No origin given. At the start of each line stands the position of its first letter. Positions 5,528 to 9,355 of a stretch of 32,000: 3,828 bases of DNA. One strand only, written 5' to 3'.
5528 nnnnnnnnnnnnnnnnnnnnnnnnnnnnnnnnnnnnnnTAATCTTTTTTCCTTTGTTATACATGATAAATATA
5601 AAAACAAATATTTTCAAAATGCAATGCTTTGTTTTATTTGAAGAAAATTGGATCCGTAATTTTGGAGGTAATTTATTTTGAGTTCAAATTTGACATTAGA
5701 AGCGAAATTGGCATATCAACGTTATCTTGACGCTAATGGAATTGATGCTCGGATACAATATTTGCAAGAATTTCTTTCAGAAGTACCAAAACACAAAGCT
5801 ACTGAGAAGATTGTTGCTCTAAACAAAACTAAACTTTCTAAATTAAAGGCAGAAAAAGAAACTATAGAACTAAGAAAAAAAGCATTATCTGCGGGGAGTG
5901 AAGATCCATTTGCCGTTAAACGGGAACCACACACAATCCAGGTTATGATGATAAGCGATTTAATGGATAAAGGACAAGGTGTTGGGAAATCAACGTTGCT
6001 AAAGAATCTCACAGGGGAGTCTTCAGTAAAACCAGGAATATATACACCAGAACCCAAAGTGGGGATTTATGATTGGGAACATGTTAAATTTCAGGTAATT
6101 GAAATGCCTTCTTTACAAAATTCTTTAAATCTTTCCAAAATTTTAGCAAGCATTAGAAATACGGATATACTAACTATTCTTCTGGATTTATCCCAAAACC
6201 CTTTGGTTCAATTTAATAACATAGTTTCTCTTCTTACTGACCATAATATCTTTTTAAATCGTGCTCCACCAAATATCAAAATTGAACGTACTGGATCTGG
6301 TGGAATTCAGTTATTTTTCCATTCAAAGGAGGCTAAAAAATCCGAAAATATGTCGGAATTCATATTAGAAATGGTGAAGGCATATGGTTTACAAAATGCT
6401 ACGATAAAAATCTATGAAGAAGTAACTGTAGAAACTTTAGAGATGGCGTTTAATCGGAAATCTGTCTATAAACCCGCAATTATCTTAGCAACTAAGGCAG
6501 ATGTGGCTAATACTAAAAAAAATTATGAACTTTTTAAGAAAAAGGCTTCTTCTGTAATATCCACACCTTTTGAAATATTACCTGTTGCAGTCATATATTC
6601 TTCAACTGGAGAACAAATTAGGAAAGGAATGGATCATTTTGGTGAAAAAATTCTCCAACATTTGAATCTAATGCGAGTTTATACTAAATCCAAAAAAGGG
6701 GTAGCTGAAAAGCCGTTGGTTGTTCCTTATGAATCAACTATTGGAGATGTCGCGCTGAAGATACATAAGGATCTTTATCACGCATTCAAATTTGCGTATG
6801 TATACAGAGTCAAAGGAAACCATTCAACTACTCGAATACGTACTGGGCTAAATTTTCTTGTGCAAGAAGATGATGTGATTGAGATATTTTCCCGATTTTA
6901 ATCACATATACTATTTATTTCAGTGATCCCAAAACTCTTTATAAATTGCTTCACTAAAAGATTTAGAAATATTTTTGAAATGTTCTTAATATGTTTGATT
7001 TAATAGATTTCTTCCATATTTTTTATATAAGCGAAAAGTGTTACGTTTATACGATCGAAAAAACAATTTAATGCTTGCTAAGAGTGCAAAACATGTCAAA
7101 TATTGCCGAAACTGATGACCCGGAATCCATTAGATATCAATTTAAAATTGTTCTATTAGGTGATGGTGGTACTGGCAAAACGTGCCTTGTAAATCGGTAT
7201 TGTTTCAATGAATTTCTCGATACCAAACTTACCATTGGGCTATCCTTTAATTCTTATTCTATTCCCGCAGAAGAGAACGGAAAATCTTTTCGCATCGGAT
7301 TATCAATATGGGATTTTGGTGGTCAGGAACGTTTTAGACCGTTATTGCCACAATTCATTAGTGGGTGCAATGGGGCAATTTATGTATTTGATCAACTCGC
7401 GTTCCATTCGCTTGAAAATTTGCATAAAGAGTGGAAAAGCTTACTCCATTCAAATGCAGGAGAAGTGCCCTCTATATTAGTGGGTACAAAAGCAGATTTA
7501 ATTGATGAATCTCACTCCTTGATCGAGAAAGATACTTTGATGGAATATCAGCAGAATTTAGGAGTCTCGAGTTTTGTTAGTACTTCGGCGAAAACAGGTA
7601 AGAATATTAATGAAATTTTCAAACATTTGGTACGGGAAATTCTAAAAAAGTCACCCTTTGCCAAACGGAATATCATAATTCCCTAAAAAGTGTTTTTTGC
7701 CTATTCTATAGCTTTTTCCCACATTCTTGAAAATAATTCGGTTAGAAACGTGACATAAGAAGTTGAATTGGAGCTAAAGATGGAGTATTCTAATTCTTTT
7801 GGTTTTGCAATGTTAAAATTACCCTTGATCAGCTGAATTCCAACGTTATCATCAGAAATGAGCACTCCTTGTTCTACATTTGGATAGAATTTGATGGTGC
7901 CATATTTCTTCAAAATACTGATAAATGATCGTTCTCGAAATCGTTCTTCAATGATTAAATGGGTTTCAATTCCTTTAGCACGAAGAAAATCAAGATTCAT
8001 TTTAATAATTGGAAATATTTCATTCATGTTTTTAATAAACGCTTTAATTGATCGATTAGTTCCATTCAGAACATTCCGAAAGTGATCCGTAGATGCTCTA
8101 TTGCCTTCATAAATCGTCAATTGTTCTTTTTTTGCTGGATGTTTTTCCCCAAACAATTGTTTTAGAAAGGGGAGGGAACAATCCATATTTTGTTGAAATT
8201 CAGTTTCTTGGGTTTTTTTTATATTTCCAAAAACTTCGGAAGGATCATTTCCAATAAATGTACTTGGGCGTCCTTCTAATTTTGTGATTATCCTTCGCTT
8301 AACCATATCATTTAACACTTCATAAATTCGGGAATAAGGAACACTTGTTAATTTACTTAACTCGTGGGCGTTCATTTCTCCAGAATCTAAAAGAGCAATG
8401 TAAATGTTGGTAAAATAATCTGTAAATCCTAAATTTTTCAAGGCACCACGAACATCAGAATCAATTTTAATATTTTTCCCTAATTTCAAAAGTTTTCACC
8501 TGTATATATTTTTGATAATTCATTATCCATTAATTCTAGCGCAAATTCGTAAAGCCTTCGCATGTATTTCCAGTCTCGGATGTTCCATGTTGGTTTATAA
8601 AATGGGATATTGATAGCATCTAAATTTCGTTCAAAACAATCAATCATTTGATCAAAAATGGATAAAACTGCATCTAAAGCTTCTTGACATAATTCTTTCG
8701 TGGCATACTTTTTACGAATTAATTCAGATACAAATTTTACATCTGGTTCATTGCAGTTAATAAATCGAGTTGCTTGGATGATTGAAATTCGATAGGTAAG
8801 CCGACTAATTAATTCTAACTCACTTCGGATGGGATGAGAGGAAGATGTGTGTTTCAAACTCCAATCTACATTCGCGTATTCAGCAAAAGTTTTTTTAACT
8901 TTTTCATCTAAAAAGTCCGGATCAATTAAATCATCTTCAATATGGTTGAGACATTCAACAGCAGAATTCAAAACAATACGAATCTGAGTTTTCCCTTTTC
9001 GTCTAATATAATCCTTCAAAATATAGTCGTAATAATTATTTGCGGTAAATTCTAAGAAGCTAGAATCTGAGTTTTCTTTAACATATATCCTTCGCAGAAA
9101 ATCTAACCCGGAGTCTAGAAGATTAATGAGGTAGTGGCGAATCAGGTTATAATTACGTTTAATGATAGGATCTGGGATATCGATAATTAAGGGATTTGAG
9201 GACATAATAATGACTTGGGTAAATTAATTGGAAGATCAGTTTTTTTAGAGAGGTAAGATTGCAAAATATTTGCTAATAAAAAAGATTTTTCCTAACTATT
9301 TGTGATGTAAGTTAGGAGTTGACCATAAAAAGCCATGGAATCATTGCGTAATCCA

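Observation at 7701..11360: Co-directional cluster of radical SAM enzyme, atypical polyprenyl synthase, DDxxD helical protein and TrmB regulator; possible uncharacterised isoprenoid pathway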

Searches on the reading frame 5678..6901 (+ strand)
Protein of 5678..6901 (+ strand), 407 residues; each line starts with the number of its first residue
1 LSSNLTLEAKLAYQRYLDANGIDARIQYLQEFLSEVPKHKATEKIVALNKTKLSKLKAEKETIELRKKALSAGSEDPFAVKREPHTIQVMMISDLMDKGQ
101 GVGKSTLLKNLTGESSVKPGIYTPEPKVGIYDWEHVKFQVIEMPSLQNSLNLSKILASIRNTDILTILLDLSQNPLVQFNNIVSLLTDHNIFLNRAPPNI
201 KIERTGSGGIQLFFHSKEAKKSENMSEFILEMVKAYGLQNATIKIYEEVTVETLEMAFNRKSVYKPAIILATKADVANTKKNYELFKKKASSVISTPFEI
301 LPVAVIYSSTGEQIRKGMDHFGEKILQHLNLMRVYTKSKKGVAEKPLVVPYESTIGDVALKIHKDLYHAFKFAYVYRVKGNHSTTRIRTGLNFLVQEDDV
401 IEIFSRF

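Call 3: search_protein_families(library=pfam, proteins=[window:5678-6901:+], max_evalue=0.01)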
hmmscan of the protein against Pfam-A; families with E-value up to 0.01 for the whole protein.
window:5678-6901:+ (407 aa): 3 families
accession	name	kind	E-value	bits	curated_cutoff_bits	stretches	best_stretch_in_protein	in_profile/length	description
PF16897.10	MMR_HSR1_Xtn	-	2.6e-10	40.7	35.2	1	208-296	2-87/106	C-terminal region of MMR_HSR1 domain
PF02824.27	TGS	-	6.8e-09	36.1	22.2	1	332-404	1-59/60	TGS domain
PF01926.29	MMR_HSR1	-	4.1e-05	24.1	21.9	1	102-182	10-96/113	50S ribosome-binding GTPase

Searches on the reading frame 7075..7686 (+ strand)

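Call 3: search_protein_families(library=pfam, proteins=[window:7075-7686:+], max_evalue=0.01)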
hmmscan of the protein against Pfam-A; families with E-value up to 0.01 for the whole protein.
window:7075-7686:+ (203 aa): 6 families
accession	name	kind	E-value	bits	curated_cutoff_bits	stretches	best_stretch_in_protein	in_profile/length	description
PF00071.28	Ras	-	1.4e-33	116.2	21.6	1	24-190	1-161/162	Ras family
PF08477.19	Roc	-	2.1e-26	92.9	27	1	24-141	1-119/119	Ras of Complex, Roc, domain of DAPkinase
PF00025.27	Arf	-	5.8e-17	62.1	22.3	1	21-188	13-173/174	ADP-ribosylation factor family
PF03193.22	RsgA_GTPase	-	9.8e-06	25.9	30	0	121-187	44-106/174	RsgA GTPase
PF04670.18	Gtr1_RagA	-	0.00012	22.1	22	1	24-149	1-130/232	Gtr1/RagA G protein conserved region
PF00009.33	GTP_EFTU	-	0.00027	21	26.5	1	75-188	70-185/188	Elongation factor Tu GTP binding domain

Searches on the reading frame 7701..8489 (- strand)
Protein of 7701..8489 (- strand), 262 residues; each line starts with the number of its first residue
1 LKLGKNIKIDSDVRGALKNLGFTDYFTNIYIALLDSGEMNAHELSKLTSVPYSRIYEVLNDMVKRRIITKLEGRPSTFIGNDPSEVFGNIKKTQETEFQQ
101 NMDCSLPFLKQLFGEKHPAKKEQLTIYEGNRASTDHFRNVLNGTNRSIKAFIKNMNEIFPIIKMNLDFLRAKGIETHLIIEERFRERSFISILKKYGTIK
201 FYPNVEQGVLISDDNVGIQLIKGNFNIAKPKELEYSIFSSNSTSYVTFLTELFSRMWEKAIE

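Call 3: search_protein_families(library=pfam, proteins=[window:7701-8489:-], max_evalue=0.01)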
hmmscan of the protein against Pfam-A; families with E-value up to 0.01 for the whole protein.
window:7701-8489:- (262 aa): 2 families
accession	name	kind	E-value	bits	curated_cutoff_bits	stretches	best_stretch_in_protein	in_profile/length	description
PF01978.25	TrmB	-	5.9e-14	52.1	25.6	1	17-78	1-62/68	Sugar-specific transcriptional regulator TrmB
PF08280.17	HTH_Mga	-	0.001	19.5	23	0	127-160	15-48/59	M protein trans-acting positive regulator (MGA) HTH domain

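Call 4: search_protein_families(library=ncbifam, proteins=[window:7701-8489:-], max_evalue=0.01)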
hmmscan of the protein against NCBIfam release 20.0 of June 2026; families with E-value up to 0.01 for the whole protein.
window:7701-8489:- (262 aa): 4 families
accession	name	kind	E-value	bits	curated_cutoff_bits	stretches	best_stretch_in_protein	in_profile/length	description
NF040851.1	tran_reg_TrmB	equivalog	6.1e-14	51.9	600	1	8-186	2-171/338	HTH-type sugar-sensing transcriptional regulator TrmB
NF047390.1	TransRegTrmBL1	equivalog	1.5e-09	37.3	650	1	13-118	6-111/341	HTH-type sugar sensing transcriptional regulator TrmBL1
NF047392.1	TransRegTrmBHalo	equivalog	1.5e-09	37.3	500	1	16-95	12-91/349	HTH-type sugar sensing transcriptional regulator TrmB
NF041141.1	tran_reg_TrmBL2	equivalog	0.0022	17.6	530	1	25-216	19-221/264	HTH-type transcriptional regulator TrmBL2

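Call 60: search_solved_structures(query=window:7701-8489:-, max_evalue=0.01, show_alignments=1)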
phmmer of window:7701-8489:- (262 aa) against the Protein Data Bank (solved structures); distinct sequences matched with E-value up to 0.01: 4.
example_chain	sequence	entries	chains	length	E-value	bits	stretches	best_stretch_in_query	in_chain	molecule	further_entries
3qph_A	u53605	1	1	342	2.5e-10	43.4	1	9-176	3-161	TrmB, a global transcription regulator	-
5bqt_A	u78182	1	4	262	0.0082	18.8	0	25-188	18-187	Putative HTH-type transcriptional regulator TrmBL2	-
5box_A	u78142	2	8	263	0.0082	18.8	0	25-188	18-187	Putative HTH-type transcriptional regulator TrmBL2 | TrmBL2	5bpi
5bpd_A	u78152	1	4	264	0.0083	18.8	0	25-188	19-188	TrmBL2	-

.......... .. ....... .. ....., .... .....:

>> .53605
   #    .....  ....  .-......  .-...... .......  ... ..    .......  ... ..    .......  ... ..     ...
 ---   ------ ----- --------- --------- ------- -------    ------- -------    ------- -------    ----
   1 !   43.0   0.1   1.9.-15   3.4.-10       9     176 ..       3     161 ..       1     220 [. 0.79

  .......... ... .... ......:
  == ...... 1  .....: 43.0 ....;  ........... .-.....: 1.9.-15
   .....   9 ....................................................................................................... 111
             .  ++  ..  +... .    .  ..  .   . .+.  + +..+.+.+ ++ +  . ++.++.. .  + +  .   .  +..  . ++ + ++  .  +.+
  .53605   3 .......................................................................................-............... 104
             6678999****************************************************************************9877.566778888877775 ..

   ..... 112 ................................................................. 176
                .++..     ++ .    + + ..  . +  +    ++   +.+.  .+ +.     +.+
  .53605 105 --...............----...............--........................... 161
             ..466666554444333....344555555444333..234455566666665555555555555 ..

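Call 76: search_protein_families(library=padloc, proteins=[window:7701-8489:-], max_evalue=0.01)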
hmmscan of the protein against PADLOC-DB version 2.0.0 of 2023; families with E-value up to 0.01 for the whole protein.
window:7701-8489:- (262 aa): 0 families

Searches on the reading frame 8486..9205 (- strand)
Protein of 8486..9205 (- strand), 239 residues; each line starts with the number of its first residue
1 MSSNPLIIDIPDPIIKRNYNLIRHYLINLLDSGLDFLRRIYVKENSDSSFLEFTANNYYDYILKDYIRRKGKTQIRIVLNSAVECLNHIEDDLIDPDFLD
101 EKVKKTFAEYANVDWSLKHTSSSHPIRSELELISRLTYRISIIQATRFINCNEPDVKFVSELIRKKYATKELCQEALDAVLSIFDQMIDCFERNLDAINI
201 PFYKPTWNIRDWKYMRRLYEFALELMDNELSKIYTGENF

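Call 3: search_protein_families(library=pfam, proteins=[window:8486-9205:-], max_evalue=0.01)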
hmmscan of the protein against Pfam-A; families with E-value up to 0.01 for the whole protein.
window:8486-9205:- (239 aa): 0 families

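Call 4: search_protein_families(library=ncbifam, proteins=[window:8486-9205:-], max_evalue=0.01)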
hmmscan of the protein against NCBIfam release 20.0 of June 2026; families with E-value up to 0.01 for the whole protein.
window:8486-9205:- (239 aa): 0 families

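Call 6: search_solved_structures(query=window:8486-9205:-, max_evalue=10)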
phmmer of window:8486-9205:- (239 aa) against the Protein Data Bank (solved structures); distinct sequences matched with E-value up to 10: 1.
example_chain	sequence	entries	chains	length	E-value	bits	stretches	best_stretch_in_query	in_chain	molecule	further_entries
2lr0_A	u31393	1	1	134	0.12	15.3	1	83-152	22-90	P-loop ntpase fold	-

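Call 11: find_homologous_proteins(query=window:8486-9205:-, max_evalue=0.001)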
Query window:8486-9205:- (239 aa): 27 proteins with E <= 0.001 among 400 candidates.
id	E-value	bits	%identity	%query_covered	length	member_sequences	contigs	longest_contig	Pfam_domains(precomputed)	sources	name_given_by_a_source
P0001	3.7e-155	532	100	100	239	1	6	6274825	-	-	-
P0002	8.4e-138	476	88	100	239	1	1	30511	-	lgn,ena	-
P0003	1.1e-128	446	82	100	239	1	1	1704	-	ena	-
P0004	1.4e-125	436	82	100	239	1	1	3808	-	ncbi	-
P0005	3.5e-87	310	60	97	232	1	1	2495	-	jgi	jgi:hypothetical protein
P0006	1.4e-81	292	56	99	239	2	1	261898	-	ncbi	ncbi:hypothetical protein [Candidatus Harpocratesius sp.]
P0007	5.8e-79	283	53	96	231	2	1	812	-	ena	-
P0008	1.1e-78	282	53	95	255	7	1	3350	-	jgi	-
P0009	6.3e-78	280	53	96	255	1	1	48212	-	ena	-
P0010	9.4e-78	279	54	100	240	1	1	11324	-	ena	-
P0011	1.9e-77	278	56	99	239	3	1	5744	-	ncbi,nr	ncbi:MAG: hypothetical protein DRO88_12550 [Promethearchaeia archaeon]|nr:MAG: hypothetical protein 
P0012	2.9e-76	274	53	95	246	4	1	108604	-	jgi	jgi:hypothetical protein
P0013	3.7e-76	274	54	94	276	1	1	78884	-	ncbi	ncbi:MAG: hypothetical protein ACTSVU_04470 [Promethearchaeota archaeon]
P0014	7.2e-76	273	50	96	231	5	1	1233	-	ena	-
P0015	2.7e-75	271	54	95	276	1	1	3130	-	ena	-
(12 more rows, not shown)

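Call 21: predict_structure(alignment_id=A1)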
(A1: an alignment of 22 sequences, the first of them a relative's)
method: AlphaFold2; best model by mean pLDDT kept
length: 239 residues; sequences in the alignment: 22
mean_pLDDT: 85.6   pTM: 0.84
mean pLDDT of the five models: 85.6, 85.3, 84.6, 83.2, 80.9
residues with pLDDT >= 90: 119; 70-90: 98; 50-70: 12; < 50: 10
segments of 3 or more residues with pLDDT < 50: 1-5, 203-206
pLDDT, mean of each block of 10 residues (from residue 1): 57 94 95 92 85 86 86 95 93 92 93 82 85 92 94 91 92 87 86 71 48 79 92 87
secondary structure, 60 per line:
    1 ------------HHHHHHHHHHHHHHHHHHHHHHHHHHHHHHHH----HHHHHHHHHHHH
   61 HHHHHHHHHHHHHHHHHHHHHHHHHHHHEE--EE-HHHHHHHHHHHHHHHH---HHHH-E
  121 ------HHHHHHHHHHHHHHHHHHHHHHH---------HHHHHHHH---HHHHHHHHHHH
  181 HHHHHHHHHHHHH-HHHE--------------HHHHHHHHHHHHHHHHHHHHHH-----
elements in order: H13-44 H49-88 H96-111 H115-118 H127-149 H159-166 H170-193 H213-234

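Call 23: search_protein_representatives(alignment_id=A1)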
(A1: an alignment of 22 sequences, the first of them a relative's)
Query: 22 sequences, 239 profile positions. Proteins with E-value up to 0.001 (for the whole library): 40; up to 1e-10: 15; up to 1e-30: 3. The best 40 are listed.
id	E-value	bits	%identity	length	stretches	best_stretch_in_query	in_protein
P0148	2.6e-110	384.0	-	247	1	2-237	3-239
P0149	2.7e-87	308.6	-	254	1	2-236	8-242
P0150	4.8e-70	252.1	-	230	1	11-236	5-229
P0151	1.5e-29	119.6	-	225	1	11-237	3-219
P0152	1.3e-28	116.5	-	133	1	10-115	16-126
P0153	9.9e-24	100.5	-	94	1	3-82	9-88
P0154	7.0e-22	94.5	-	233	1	14-235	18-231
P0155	4.9e-17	78.6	-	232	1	9-205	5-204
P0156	1.1e-16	77.5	-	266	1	18-236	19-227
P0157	3.6e-15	72.5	-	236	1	54-235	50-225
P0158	4.9e-14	68.8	-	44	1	183-225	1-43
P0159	1.8e-13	67.0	-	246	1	12-236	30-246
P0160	1.8e-13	66.9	-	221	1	13-204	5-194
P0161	7.9e-13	64.9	-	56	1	115-167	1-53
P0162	2.5e-12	63.2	-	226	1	16-234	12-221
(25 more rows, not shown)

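Call 24: fold_search(model_id=the predicted structure, library=pdb)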
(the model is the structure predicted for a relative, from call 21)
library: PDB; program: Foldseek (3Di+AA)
matches with E <= 10: 162; with E <= 0.001: 0
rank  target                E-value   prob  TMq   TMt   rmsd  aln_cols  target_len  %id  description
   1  8iuf_A5               9.2e-01  0.09  0.14  0.19  20.5       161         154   15  Cryo-EM structure of Euglena gracilis super-complex I+III2+IV, composite (released 2024-02-28)
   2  6z0c_A                1.2e+00  0.08  0.17  0.19  18.4       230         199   11  Structure of in silico modelled artificial Maquette-3 protein (released 2021-03-17)
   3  6z0c_C                1.2e+00  0.09  0.18  0.21  18.2       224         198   11  Structure of in silico modelled artificial Maquette-3 protein (released 2021-03-17)
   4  5ern_A                1.2e+00  0.09  0.22  0.19  16.5       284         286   12  Crystal structure of elongation domain of Phomopsis amygdali fusicoccadiene synthase (released 2016-01-20)
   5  6fpd                  1.5e+00  0.06  0.17  0.20  16.9       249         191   12  AB21 protein from Agaricus bisporus (released 2018-05-16)
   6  4d8g_D                1.5e+00  0.04  0.16  0.13  20.7       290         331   13  Chlamydia trachomatis NrdB with a Mn/Fe cofactor (procedure 2 - low Mn) (released 2012-02-15)
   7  8x9c_B                1.6e+00  0.15  0.26  0.22  13.7       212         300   10  Class I terpene synthase: eudesmanediol synthase (apo-PeTS3) (released 2025-06-11)
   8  5vju                  1.7e+00  0.13  0.24  0.27  18.7       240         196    9  De Novo Photosynthetic Reaction Center Protein Variant Equipped with His-Tyr H-bond, Heme B, and Cd(II) ions (released 2018-04-25)
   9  8v2d_A                1.7e+00  0.13  0.24  0.20  19.4       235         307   12  Computational Designed Nanocage O43_129 (released 2024-03-13)
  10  8fef_I                1.7e+00  0.08  0.19  0.19  20.7       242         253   12  Structure of Mce1 transporter from Mycobacterium smegmatis (Map0) (released 2023-02-22)
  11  2vsx_E                1.8e+00  0.06  0.17  0.17  19.3       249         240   11  Crystal Structure of a Translation Initiation Complex (released 2008-06-24)
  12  8rrm_A                1.8e+00  0.05  0.18  0.18  18.9       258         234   10  tripartite complex between 14-3-3 sigma, Fusicoccin-A, and a phosphopeptide optimized for a Fusicoccin-mediated stabil (released 2025-02-12)
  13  5l0c_A                2.2e+00  0.11  0.25  0.30  11.8       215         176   12  Human metavinculin (residues 959-1134) in complex with PIP2 (released 2016-08-31)
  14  5l0h                  2.3e+00  0.12  0.24  0.30  11.4       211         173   12  Human metavinculin MVt cardiomyopathy-associated mutant R975W (residues 959-1134) in complex with PIP2 (released 2016-08-31)
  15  6fnc_A                2.3e+00  0.08  0.19  0.19  17.0       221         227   10  Mono- and bivalent 14-3-3 inhibitors for characterizing supramolecular lysine-PEG interactions in proteins (released 2018-07-04)
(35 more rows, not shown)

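Call 50: search_solved_structures(query=A2, max_evalue=10)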
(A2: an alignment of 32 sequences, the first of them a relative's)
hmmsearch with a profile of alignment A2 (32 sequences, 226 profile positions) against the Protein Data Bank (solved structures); distinct sequences matched with E-value up to 10: 4.
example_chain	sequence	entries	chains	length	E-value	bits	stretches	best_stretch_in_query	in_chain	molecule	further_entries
8qai_A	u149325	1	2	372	0.00021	24.1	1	74-224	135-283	sc-CC-7-LI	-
1usd_A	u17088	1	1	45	0.39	13.4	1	14-41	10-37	VASODILATOR-STIMULATED PHOSPHOPROTEIN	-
6uxm_A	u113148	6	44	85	1.7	11.3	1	29-60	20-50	Bcl-2 homologous antagonist/killer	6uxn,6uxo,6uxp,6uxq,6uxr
8srx_A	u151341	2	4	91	2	11.1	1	29-60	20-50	Bcl-2 homologous antagonist/killer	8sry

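Call 51: search_protein_families(library=pfam, alignment_id=A2, max_evalue=1)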
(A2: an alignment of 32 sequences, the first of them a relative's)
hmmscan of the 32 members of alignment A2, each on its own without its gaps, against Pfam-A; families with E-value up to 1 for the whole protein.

A. member 1, P0001 (239 aa): 0 families

B. families by the number of members that match (of 32 scanned): 41 families (the first 25 are shown)
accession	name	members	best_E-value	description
PF14848.11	HU-DNA_bdg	2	0.0011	DNA-binding domain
PF05321.16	HHA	1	0.0017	Haemolysin expression modulating protein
PF06636.16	DUF1157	1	0.0033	Protein of unknown function (DUF1157)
PF04124.18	Dor1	1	0.0082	Dor1-like family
PF17927.7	Ins134_P3_kin_N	1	0.0095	Inositol 1,3,4-trisphosphate 5/6-kinase pre-ATP-grasp domain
PF17241.8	Retrotran_gag_4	1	0.021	Ty5 Gag N-terminal region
PF18501.6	REC1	1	0.023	Alpha helical recognition lobe domain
PF01108.23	Tissue_fac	1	0.024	Tissue factor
PF12814.13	Mcp5_PH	1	0.026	Meiotic cell cortex C-terminal pleckstrin homology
PF19051.5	GFO_IDH_MocA_C2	1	0.029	Oxidoreductase family, C-terminal alpha/beta domain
PF25078.1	DUF7801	1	0.029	Domain of unknown function (DUF7801)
PF20634.2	IFNGR1_transm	1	0.037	Interferon gamma receptor 1, transmembrane region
PF23198.2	PDE8A_N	1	0.038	PDE8A-like, N-terminal domain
PF07928.17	Vps54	1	0.056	Vps54-like protein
PF00743.25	FMO-like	1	0.059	Flavin-binding monooxygenase-like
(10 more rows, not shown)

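Call 76: search_protein_families(library=padloc, proteins=[window:8486-9205:-], max_evalue=0.01)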
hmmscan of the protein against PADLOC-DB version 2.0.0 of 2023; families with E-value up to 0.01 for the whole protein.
window:8486-9205:- (239 aa): 0 families
